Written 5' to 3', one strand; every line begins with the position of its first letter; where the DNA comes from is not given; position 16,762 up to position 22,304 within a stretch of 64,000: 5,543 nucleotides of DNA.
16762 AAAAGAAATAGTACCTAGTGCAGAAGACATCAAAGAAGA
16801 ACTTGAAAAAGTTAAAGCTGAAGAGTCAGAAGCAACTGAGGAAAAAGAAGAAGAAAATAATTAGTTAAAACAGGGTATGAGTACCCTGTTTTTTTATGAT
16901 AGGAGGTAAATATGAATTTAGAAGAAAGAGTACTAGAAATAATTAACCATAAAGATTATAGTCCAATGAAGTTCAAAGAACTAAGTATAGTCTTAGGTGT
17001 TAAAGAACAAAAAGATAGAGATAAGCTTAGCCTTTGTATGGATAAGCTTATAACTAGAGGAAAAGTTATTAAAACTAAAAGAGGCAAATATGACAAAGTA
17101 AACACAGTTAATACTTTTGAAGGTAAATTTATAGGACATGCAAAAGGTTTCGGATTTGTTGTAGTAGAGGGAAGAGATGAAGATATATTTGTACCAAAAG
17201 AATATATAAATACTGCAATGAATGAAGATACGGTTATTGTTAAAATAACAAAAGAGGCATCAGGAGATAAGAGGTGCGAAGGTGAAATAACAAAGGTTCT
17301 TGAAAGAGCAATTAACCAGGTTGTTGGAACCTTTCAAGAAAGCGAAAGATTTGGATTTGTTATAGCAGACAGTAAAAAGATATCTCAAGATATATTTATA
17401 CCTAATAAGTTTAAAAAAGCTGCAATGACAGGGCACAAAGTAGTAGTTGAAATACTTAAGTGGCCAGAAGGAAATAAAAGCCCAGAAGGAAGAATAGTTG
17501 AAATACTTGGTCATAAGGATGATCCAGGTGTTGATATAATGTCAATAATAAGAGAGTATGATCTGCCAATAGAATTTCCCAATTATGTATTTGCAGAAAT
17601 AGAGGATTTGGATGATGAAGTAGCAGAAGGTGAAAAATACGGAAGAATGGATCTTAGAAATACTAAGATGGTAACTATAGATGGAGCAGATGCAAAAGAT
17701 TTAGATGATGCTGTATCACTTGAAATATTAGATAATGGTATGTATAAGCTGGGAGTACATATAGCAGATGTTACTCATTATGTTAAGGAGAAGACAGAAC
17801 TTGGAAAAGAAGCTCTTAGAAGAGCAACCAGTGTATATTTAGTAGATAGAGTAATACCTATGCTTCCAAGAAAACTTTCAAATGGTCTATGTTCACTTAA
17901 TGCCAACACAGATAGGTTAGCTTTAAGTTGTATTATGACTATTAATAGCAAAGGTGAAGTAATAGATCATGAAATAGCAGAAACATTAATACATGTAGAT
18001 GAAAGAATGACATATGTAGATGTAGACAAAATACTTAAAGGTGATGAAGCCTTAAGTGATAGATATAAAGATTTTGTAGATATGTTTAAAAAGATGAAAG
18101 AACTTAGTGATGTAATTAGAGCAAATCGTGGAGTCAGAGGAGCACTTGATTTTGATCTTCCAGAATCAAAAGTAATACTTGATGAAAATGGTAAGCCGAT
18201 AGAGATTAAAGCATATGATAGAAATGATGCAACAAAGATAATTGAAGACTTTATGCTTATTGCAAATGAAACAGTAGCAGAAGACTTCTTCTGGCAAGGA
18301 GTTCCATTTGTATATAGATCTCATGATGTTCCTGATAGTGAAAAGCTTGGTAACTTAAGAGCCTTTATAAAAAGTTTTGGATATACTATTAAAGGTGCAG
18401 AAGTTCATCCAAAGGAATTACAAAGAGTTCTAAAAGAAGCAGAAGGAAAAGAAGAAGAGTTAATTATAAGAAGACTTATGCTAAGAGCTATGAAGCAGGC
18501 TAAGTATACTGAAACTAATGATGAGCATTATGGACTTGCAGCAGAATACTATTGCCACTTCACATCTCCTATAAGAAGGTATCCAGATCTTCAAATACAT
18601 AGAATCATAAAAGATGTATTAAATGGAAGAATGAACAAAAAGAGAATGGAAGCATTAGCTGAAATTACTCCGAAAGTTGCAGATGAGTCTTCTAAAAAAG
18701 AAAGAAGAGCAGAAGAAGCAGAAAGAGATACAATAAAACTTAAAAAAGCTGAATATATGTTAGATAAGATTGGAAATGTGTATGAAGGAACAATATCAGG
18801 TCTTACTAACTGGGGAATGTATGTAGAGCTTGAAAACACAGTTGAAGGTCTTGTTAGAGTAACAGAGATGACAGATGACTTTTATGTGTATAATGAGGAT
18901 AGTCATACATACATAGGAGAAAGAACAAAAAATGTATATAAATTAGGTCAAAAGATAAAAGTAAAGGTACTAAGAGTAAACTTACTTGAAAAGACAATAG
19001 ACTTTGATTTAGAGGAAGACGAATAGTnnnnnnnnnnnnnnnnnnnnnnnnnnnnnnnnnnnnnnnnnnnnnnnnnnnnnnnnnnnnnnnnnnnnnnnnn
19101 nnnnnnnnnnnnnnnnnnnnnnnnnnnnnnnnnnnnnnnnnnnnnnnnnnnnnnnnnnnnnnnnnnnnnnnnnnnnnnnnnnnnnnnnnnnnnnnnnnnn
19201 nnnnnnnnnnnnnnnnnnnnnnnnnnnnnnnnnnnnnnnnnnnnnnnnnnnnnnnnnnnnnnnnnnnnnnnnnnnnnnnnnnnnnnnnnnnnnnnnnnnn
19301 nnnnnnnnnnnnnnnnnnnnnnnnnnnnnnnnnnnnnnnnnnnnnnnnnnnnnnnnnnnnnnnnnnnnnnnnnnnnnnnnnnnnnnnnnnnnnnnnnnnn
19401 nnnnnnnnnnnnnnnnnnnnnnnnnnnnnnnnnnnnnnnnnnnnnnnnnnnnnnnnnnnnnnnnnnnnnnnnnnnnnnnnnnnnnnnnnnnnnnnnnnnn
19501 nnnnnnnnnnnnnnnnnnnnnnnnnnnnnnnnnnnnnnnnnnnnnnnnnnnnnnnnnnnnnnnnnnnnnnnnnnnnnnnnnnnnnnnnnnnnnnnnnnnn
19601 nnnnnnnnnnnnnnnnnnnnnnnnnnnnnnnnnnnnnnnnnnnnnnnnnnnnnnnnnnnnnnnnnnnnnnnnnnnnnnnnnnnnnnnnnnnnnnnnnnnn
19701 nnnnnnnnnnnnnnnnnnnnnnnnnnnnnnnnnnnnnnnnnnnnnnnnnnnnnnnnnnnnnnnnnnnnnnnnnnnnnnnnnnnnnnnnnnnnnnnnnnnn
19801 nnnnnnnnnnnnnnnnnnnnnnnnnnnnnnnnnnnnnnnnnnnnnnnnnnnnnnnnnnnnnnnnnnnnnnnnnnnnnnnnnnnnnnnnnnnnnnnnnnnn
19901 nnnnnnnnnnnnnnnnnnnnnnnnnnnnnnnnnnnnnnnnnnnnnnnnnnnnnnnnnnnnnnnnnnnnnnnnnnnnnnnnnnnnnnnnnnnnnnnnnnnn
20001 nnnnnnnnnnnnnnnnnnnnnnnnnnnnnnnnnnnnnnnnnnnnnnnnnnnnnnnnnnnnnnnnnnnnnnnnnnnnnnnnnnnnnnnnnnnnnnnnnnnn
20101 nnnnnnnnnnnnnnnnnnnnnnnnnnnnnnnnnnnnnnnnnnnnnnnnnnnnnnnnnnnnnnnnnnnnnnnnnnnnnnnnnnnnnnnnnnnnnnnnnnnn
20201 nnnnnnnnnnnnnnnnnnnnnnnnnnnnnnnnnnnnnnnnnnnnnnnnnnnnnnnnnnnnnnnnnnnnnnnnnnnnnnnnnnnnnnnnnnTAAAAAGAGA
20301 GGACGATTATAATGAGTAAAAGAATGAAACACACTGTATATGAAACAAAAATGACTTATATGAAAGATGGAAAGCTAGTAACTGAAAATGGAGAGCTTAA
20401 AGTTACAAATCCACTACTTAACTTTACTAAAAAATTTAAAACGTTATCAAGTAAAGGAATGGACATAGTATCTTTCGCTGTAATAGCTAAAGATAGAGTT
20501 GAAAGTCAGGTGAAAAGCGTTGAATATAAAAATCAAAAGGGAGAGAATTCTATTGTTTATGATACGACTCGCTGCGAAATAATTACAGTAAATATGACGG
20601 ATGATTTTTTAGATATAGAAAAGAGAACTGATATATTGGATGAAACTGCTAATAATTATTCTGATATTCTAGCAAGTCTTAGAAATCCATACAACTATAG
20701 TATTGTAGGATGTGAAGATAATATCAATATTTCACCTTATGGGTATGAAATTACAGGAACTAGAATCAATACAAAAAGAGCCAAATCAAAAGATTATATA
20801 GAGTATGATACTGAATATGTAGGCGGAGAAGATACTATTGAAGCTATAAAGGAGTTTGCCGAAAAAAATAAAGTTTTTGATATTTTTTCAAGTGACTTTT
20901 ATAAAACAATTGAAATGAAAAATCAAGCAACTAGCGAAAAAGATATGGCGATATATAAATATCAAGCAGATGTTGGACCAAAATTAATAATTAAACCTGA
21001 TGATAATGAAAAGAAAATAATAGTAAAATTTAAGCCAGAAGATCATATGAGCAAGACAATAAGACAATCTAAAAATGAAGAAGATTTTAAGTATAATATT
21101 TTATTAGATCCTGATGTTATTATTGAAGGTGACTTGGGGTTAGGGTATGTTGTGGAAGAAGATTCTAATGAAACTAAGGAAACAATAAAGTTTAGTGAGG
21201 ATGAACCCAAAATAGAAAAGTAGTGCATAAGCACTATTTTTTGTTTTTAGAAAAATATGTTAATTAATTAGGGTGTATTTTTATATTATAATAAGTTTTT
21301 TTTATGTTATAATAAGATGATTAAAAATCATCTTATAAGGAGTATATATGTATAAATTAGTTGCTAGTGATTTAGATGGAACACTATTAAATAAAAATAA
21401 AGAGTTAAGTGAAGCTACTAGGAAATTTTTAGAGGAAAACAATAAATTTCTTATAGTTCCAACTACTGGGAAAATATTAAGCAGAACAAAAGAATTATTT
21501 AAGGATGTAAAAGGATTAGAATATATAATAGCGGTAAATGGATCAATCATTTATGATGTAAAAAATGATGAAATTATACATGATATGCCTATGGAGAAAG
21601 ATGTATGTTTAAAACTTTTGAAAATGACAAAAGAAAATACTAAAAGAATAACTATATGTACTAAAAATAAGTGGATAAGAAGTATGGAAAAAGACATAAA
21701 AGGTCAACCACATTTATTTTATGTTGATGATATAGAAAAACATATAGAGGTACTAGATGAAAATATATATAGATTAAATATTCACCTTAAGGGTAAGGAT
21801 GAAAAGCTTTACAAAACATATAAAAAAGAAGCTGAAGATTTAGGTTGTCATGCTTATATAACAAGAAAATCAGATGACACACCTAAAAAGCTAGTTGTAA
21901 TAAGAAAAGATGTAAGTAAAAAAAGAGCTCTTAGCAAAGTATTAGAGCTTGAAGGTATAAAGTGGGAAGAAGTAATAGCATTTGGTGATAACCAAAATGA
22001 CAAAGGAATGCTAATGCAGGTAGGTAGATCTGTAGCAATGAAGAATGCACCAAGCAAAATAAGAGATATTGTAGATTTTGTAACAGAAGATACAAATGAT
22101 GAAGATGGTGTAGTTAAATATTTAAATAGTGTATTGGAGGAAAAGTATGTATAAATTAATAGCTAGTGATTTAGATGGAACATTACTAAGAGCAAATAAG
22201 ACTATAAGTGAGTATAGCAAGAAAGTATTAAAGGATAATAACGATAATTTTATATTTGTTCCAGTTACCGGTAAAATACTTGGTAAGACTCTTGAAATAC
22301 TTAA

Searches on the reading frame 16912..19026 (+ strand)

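Call 46: search_protein_families(library=pfam, proteins=[window:16912-19026:+], max_evalue=0.0001)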
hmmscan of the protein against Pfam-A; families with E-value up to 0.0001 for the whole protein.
window:16912-19026:+ (704 aa): 7 families
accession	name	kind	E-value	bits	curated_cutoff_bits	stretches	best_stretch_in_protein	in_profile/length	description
PF00773.25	RNB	-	2e-111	372.8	29.3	1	245-571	1-325/326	RNB domain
PF17876.7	CSD2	-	2.3e-39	133.8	26.2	2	149-223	1-74/74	Cold shock domain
PF08206.17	OB_RNB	-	1.5e-30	105.1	24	2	71-129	1-58/58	Ribonuclease B OB domain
PF00575.29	S1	-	1.5e-11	44.9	22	1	619-698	3-71/74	S1 RNA binding domain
PF17849.7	OB_Dis3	-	4.3e-07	30.3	22.8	1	168-217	28-77/77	Dis3-like cold-shock domain 2 (CSD2)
PF22707.2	S1CSD-TOTE-2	-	1.6e-06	28.5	27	0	68-110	2-40/60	S1/CSD-like domain 2 of the TOTE conflict systems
PF25049.1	OB_HELZ2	-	6.4e-06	26.3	29.3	0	170-202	55-88/90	3'-5' exoribonuclease HELZ2, OB-fold domain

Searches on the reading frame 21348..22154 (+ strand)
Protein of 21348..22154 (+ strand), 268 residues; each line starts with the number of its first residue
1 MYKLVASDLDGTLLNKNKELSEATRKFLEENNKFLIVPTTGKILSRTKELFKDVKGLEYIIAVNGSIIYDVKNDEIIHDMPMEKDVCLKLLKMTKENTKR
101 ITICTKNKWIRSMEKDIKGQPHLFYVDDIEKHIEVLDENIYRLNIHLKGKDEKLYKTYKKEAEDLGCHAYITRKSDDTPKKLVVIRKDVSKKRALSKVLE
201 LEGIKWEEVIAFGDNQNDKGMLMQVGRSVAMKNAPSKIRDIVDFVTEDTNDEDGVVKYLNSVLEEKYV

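Call 46: search_protein_families(library=pfam, proteins=[window:21348-22154:+], max_evalue=0.0001)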
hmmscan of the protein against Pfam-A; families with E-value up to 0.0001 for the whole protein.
window:21348-22154:+ (268 aa): 4 families
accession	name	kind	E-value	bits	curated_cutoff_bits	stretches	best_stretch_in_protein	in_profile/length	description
PF08282.18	Hydrolase_3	-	1.7e-47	162.7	20.9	1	5-259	1-255/255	haloacid dehalogenase-like hydrolase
PF05116.19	S6PP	-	3.4e-10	40.4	20.3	0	3-73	3-77/247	Sucrose-6F-phosphate phosphohydrolase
PF00702.32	Hydrolase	-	3.2e-08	34.6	26.4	1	2-225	1-190/191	haloacid dehalogenase-like hydrolase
PF13419.12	HAD_2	-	1.1e-05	26.1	23.8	0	8-218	4-164/178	Haloacid dehalogenase-like hydrolase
